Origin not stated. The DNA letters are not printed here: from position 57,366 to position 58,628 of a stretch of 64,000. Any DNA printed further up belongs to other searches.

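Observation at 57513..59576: tRNA-Ser-adjacent two-gene cassette of unknown function (soluble 165-aa protein plus two-TM membrane protein with a 200-aa C-terminal domain)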

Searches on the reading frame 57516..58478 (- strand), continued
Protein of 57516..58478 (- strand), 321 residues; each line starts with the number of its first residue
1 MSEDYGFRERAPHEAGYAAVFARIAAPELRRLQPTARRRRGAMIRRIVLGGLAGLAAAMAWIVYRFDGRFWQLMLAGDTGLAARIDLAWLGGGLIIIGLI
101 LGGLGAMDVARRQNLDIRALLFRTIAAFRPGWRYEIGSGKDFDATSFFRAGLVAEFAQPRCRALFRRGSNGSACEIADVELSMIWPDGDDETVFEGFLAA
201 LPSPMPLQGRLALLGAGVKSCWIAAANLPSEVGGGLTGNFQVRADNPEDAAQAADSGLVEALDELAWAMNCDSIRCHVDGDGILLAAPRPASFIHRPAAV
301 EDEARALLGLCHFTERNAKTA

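Call 85: search_protein_families(library=pfam, proteins=[L023:569-1132:+, L017:6996-7517:+, L017:5337-5978:+], max_evalue=0.001)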
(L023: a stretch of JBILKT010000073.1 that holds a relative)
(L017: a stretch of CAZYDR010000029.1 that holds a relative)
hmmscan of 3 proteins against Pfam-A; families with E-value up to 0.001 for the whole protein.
L023:569-1132:+ (188 aa): 1 family
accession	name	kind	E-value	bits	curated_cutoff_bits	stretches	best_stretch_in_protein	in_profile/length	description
PF04011.17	LemA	-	2.3e-40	138.3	26.2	1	32-180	2-144/149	LemA family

L017:6996-7517:+ (174 aa): 0 families

L017:5337-5978:+ (214 aa): 0 families

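Call 90: search_protein_families(library=padloc, alignment_id=A2, max_evalue=0.1)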
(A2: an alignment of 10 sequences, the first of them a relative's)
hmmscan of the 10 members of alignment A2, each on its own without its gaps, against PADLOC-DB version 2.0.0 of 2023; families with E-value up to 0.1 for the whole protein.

A. member 1, P0001 (321 aa): 0 families

B. families by the number of members that match (of 10 scanned): 0 families

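Call 92: find_encoding_contigs(protein=P0009, flank=5000, max_places=3)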
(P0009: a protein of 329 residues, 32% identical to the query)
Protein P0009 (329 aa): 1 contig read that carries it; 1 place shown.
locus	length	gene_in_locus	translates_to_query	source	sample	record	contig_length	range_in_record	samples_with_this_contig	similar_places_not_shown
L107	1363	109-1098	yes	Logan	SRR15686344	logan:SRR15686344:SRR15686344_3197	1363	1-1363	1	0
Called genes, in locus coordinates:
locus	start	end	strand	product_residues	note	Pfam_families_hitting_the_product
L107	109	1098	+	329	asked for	PF11335:DUF3137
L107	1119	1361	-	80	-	?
